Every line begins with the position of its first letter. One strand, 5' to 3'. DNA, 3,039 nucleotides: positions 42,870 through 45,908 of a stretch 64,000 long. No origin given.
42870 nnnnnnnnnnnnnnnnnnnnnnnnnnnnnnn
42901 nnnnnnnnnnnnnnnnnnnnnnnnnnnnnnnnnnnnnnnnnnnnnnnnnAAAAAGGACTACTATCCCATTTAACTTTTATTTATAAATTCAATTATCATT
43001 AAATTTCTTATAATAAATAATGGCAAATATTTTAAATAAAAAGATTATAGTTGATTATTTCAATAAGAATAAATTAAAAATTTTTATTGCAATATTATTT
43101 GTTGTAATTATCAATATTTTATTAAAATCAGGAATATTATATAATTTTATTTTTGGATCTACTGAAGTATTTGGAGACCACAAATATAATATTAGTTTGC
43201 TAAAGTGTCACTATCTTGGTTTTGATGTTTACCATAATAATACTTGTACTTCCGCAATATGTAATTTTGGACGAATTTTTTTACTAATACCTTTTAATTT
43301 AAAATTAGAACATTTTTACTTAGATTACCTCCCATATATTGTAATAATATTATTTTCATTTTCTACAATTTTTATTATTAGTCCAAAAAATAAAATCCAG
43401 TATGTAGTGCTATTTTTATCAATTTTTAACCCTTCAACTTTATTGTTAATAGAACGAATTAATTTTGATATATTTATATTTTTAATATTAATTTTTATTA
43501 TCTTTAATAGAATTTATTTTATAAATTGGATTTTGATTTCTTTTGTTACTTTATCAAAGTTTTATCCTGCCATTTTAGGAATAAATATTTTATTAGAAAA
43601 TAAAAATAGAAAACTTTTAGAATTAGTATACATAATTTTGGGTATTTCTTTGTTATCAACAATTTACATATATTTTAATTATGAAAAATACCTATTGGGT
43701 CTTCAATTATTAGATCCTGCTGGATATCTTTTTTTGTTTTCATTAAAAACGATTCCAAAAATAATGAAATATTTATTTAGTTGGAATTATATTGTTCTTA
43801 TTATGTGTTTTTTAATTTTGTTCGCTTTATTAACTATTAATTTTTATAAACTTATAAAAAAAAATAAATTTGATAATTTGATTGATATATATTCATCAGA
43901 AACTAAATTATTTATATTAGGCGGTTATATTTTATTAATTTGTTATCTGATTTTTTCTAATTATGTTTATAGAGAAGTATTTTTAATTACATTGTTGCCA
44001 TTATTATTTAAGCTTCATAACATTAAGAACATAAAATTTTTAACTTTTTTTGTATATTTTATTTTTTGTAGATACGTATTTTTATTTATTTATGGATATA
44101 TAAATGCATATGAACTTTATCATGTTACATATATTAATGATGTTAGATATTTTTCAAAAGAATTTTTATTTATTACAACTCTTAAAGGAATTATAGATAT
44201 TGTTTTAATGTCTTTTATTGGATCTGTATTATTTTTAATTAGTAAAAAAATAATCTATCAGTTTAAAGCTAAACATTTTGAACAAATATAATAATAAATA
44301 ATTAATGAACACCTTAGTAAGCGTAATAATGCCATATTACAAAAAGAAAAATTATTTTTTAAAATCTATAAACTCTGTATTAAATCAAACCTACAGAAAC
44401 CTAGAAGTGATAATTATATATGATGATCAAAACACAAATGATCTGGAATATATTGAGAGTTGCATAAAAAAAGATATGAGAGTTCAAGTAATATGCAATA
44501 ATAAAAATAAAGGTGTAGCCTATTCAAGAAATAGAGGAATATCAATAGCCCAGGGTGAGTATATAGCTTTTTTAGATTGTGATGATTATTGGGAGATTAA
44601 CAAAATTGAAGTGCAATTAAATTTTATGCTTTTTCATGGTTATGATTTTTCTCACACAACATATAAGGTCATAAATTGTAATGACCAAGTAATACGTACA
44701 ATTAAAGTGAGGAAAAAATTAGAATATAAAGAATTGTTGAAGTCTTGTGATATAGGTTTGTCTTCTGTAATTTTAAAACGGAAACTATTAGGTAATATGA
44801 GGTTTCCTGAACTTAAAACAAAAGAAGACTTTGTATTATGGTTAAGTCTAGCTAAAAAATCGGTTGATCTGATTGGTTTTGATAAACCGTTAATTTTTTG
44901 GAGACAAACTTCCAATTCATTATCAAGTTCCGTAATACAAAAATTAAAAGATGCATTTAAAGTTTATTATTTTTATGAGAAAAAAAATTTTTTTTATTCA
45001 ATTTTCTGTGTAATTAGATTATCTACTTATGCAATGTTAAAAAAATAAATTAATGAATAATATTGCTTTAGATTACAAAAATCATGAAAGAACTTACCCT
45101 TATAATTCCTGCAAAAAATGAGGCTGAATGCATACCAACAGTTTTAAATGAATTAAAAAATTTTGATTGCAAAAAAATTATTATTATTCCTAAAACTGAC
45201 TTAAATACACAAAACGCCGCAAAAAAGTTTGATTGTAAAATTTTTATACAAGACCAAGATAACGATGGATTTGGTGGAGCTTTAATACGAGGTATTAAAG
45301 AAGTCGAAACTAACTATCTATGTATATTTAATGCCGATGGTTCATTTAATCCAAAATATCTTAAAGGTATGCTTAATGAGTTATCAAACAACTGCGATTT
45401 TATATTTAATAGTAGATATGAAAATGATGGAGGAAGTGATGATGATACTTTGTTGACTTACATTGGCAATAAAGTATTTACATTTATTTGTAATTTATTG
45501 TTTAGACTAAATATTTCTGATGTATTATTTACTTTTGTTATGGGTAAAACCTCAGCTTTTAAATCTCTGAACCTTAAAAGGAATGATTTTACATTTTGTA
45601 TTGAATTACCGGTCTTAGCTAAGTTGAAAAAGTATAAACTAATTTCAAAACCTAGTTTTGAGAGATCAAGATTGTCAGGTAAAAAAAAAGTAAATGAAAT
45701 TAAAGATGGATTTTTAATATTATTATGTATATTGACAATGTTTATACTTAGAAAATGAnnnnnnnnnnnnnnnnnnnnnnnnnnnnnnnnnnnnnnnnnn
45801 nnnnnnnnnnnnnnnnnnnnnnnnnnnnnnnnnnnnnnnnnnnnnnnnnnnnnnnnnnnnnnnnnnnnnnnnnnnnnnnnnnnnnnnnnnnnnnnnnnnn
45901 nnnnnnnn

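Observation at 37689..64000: Envelope-glycan island of at least 26 kb built around polyprenyl-phosphate-sugar synthases and many GT-C-like membrane proteins, with no recognisable Wzx/Wzy/Wzz or ABC exporter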

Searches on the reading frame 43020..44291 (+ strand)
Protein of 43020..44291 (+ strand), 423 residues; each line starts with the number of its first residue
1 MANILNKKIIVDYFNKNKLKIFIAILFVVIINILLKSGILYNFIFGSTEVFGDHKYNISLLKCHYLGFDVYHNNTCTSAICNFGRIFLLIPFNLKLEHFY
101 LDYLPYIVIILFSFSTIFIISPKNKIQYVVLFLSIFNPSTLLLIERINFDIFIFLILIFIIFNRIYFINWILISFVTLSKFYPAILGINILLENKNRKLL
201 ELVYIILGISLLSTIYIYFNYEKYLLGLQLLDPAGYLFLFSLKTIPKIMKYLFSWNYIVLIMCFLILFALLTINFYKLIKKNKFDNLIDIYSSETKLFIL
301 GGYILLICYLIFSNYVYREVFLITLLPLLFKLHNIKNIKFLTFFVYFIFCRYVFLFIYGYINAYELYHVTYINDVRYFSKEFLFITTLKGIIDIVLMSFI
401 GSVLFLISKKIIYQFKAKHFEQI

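Call 4: search_protein_families(library=pfam, max_evalue=0.01, proteins=[window:43020-44291:+])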
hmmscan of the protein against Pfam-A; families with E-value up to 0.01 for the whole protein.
window:43020-44291:+ (423 aa): 0 families

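Call 8: search_protein_families(library=pfam, max_evalue=10, proteins=[window:43020-44291:+])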
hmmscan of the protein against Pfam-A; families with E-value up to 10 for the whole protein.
window:43020-44291:+ (423 aa): 0 families

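Call 9: search_protein_families(library=ncbifam, max_evalue=1, proteins=[window:43020-44291:+])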
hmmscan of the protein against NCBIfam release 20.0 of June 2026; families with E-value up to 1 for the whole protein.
window:43020-44291:+ (423 aa): 0 families

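Call 42: search_protein_representatives(protein=window:43020-44291:+)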
Query: 423 residues. Proteins with E-value up to 0.001 (for the whole library): 538; up to 1e-10: 124; up to 1e-30: 29. The best 150 are listed.
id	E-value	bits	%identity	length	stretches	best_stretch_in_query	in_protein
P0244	2.0e-94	333.7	51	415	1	15-417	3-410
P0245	4.8e-86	306.1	46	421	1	14-413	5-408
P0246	8.5e-83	295.4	46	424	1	21-418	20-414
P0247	2.9e-72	260.7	42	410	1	16-416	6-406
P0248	4.4e-72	260.1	43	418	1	20-416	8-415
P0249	2.2e-70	254.5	42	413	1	13-412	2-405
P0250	1.4e-68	248.6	40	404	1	22-412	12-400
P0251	9.7e-66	239.2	45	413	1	13-416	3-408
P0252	2.7e-65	237.8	66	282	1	74-271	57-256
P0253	1.2e-60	222.5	72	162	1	262-422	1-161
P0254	6.7e-60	220.0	37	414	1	19-410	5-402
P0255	3.2e-57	211.2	44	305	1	117-412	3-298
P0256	1.3e-56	209.2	36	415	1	18-418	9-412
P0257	2.3e-56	208.3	42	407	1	20-408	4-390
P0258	3.6e-54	201.1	36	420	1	11-416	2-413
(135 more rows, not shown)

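Call 45: search_protein_families(library=pfam, alignment_id=A3, max_evalue=0.001)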
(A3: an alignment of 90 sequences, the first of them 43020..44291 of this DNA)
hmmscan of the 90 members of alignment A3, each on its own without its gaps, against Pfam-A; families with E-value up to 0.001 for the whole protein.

A. member 1, window:43020-44291:+ (423 aa): 0 families

B. families by the number of members that match (of 90 scanned): 1 family
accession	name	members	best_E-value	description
PF09594.16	GT87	13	1.6e-07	Glycosyltransferase family 87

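Call 46: search_solved_structures(query=A3, max_evalue=10, show_alignments=1)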
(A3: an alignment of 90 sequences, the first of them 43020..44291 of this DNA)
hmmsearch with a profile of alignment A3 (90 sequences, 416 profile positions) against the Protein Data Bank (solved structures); distinct sequences matched with E-value up to 10: 2.
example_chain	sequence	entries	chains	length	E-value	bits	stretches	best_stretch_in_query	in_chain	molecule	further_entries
6b87_A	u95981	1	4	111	0.00077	21.5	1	195-278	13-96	TMHC2_E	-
9dm5_A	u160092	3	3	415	0.17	13.8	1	145-219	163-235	Mannosyltransferase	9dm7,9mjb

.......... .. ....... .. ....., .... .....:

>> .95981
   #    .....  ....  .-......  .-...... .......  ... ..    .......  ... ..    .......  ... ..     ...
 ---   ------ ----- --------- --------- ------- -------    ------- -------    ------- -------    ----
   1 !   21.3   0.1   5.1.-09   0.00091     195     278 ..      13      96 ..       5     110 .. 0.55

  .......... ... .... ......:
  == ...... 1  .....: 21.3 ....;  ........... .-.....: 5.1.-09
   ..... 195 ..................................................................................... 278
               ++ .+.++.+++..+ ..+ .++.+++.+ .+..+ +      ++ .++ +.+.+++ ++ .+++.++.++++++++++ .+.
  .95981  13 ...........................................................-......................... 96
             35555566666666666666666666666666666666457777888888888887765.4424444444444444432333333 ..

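Call 88: search_solved_structures(query=A3, max_evalue=10, show_alignments=3)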
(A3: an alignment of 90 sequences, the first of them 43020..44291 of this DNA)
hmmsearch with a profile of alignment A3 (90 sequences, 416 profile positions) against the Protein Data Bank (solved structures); distinct sequences matched with E-value up to 10: 2.
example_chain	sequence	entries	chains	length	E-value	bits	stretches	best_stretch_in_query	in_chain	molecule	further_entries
6b87_A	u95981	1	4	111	0.00077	21.5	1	195-278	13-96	TMHC2_E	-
9dm5_A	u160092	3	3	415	0.17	13.8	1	145-219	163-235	Mannosyltransferase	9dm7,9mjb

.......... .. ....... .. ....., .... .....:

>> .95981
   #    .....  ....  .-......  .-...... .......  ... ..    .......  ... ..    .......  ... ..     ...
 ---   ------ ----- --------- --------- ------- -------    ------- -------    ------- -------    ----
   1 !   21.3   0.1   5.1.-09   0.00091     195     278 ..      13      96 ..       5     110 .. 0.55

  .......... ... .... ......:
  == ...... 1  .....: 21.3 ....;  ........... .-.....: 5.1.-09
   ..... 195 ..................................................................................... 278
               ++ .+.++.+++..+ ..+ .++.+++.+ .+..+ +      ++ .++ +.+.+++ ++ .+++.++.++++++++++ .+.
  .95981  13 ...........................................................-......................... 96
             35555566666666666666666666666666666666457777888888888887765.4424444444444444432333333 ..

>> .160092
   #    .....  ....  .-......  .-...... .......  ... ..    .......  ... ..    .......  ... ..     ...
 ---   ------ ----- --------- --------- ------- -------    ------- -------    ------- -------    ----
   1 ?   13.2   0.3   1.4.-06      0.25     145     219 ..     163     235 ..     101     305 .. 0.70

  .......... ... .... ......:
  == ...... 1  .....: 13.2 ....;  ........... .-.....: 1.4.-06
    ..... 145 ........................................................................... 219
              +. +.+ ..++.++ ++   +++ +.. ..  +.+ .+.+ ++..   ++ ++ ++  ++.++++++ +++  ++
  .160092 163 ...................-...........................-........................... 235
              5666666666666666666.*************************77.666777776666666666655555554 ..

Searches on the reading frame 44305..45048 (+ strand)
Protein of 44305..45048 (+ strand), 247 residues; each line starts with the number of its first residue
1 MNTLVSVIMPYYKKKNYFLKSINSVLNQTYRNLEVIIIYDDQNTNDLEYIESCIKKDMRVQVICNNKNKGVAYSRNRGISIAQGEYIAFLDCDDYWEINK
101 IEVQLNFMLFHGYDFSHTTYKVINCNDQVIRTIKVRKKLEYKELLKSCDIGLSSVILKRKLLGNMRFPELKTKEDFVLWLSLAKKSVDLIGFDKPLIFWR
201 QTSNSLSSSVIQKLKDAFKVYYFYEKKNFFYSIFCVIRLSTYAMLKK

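Call 4: search_protein_families(library=pfam, max_evalue=0.01, proteins=[window:44305-45048:+])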
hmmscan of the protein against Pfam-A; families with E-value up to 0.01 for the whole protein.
window:44305-45048:+ (247 aa): 3 families
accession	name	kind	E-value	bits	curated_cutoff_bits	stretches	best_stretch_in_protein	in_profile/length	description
PF00535.33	Glycos_transf_2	-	6.7e-31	107.9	23.3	1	6-138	1-135/168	Glycosyl transferase family 2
PF10111.15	Glyco_tranf_2_2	-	1e-11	45.3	27.3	1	6-107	1-105/276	Glycosyltransferase like family 2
PF13641.12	Glyco_tranf_2_3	-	1.7e-07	31.9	27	1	5-129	3-131/230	Glycosyltransferase like family 2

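Call 77: search_protein_families(library=ncbifam, max_evalue=0.001, proteins=[window:44305-45048:+])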
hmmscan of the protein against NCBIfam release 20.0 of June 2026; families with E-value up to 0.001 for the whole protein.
window:44305-45048:+ (247 aa): 20 families
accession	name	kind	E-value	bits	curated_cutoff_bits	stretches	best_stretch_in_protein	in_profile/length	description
NF047683.1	TeichurnBiosyTuaG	equivalog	6.5e-54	183.2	400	1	3-247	6-251/252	teichuronic acid biosynthesis protein TuaG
NF053739.1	GlytfEpsEBac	equivalog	2.2e-19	69.5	450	1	5-186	3-189/265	glycosyltransferase EpsE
NF007482.0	PRK10073.1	equivalog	2.9e-19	69.3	423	1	3-103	6-105/334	glycosyltransferase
NF050050.1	ProtGlycPglI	equivalog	4.5e-19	68.9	500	1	4-224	3-223/306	GalNAc(5)-diNAcBac-PP-undecaprenol beta-1,3-glucosyltransferase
NF007453.0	PRK10018.1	equivalog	6.6e-18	65.3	382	1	2-130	5-127/280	colanic acid biosynthesis glycosyltransferase WcaA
TIGR04017.1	WcaA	equivalog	4.6e-17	62.5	495.75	1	2-107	4-109/279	colanic acid biosynthesis glycosyltransferase WcaA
NF041394.1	GtaseAglG_Halo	equivalog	5.6e-17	62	440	1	5-96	3-95/304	glucosyl-dolichyl phosphate glucuronosyltransferase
TIGR03937.1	PgaC_IcaA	equivalog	1.9e-13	50.2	422.3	1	4-96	46-138/407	poly-beta-1,6-N-acetyl-D-glucosamine synthase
NF041875.1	EPS_EpsD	equivalog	6e-11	42.3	370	1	5-94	1-90/325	exopolysaccharide biosynthesis glycosyltransferase EpsD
TIGR03965.1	mycofact_glyco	equivalog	1.9e-10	40.2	280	1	5-93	76-164/467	mycofactocin biosynthesis glycosyltransferase MftF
NF038299.1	EPS_HpsN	equivalog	6.8e-10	38.4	425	1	4-116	2-107/317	hormogonium polysaccharide biosynthesis glycosyltransferase HpsN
NF038302.1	EPS_HpsE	equivalog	1.4e-08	34.1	300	1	6-108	4-111/307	hormogonium polysaccharide biosynthesis glycosyltransferase HpsE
TIGR04283.1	glyco_like_mftF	equivalog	2.3e-06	27.4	182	1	5-186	1-173/221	TIGR04283 family arsenosugar biosynthesis glycosyltransferase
TIGR03111.1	glyc2_xrt_Gpos1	hypoth_equivalog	4.2e-06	25.8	363.95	1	5-103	51-151/439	TIGR03111 family XrtG-associated glycosyltransferase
TIGR04242.1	nodulat_NodC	equivalog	8.7e-05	21.6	550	1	5-97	50-145/395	chitooligosaccharide synthase NodC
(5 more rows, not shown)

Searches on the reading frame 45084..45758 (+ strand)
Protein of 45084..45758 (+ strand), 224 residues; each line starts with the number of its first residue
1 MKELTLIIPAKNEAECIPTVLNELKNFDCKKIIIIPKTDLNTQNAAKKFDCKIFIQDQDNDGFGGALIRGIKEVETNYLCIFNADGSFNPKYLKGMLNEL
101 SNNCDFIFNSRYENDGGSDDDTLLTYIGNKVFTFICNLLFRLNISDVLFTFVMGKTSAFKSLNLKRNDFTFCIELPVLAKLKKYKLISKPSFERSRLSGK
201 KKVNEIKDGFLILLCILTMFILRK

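Call 4: search_protein_families(library=pfam, max_evalue=0.01, proteins=[window:45084-45758:+])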
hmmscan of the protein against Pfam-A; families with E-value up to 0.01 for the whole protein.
window:45084-45758:+ (224 aa): 3 families
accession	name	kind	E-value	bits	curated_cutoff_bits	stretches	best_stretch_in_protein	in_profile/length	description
PF00535.33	Glycos_transf_2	-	2e-17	64.1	23.3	1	6-161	2-166/168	Glycosyl transferase family 2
PF12804.13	NTP_transf_3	-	0.00015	22.4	27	1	19-108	29-120/160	MobA-like NTP transferase domain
PF13506.12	Glyco_transf_21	-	0.0015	18.5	21.7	1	67-165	22-115/174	Glycosyl transferase family 21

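Call 9: search_protein_families(library=ncbifam, max_evalue=1, proteins=[window:45084-45758:+])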
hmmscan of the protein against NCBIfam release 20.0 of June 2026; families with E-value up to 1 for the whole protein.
window:45084-45758:+ (224 aa): 8 families
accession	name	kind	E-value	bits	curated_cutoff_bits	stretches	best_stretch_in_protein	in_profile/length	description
TIGR04182.1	glyco_TIGR04182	equivalog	7.4e-23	81.4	325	1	4-219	2-217/293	S-layer glycoprotein N-glycosyltransferase AglJ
NF041391.1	DPhHxTase_Halo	equivalog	3e-07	29.6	375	1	10-219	3-208/213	dolichyl-phosphate hexose transferase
TIGR04440.1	glyco_TIGR04440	domain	7.7e-07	29.1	70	1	4-107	2-113/215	TIGR00180 family glycosyltransferase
NF058614.1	PPMAGASynPpgS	equivalog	4.1e-06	26.4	370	1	6-190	4-193/226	polyprenyl-phospho-N-acetylgalactosaminyl synthase PpgS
TIGR04283.1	glyco_like_mftF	equivalog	1.2e-05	25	182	1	4-102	1-101/221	TIGR04283 family arsenosugar biosynthesis glycosyltransferase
TIGR03937.1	PgaC_IcaA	equivalog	0.00077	18.5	422.3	1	3-105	46-155/407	poly-beta-1,6-N-acetyl-D-glucosamine synthase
NF007482.0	PRK10073.1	equivalog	0.014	14.4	423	1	2-98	6-108/334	glycosyltransferase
NF010496.0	PRK13915.1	equivalog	0.19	10.8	262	1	3-100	32-142/307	glucosyl-3-phosphoglycerate synthase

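Call 39: search_solved_structures(query=window:45084-45755:+, max_evalue=0.01, show_alignments=2)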
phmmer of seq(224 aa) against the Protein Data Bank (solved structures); distinct sequences matched with E-value up to 0.01: 2.
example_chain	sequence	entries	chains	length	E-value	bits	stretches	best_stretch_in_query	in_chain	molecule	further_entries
5mlz_A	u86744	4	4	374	6.4e-06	29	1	4-202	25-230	Dolichol monophosphate mannose synthase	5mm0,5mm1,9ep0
9jma_A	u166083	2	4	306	0.0027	20.4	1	5-108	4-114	GalNAc(5)-diNAcBac-PP-undecaprenol beta-1,3-glucosyltransferase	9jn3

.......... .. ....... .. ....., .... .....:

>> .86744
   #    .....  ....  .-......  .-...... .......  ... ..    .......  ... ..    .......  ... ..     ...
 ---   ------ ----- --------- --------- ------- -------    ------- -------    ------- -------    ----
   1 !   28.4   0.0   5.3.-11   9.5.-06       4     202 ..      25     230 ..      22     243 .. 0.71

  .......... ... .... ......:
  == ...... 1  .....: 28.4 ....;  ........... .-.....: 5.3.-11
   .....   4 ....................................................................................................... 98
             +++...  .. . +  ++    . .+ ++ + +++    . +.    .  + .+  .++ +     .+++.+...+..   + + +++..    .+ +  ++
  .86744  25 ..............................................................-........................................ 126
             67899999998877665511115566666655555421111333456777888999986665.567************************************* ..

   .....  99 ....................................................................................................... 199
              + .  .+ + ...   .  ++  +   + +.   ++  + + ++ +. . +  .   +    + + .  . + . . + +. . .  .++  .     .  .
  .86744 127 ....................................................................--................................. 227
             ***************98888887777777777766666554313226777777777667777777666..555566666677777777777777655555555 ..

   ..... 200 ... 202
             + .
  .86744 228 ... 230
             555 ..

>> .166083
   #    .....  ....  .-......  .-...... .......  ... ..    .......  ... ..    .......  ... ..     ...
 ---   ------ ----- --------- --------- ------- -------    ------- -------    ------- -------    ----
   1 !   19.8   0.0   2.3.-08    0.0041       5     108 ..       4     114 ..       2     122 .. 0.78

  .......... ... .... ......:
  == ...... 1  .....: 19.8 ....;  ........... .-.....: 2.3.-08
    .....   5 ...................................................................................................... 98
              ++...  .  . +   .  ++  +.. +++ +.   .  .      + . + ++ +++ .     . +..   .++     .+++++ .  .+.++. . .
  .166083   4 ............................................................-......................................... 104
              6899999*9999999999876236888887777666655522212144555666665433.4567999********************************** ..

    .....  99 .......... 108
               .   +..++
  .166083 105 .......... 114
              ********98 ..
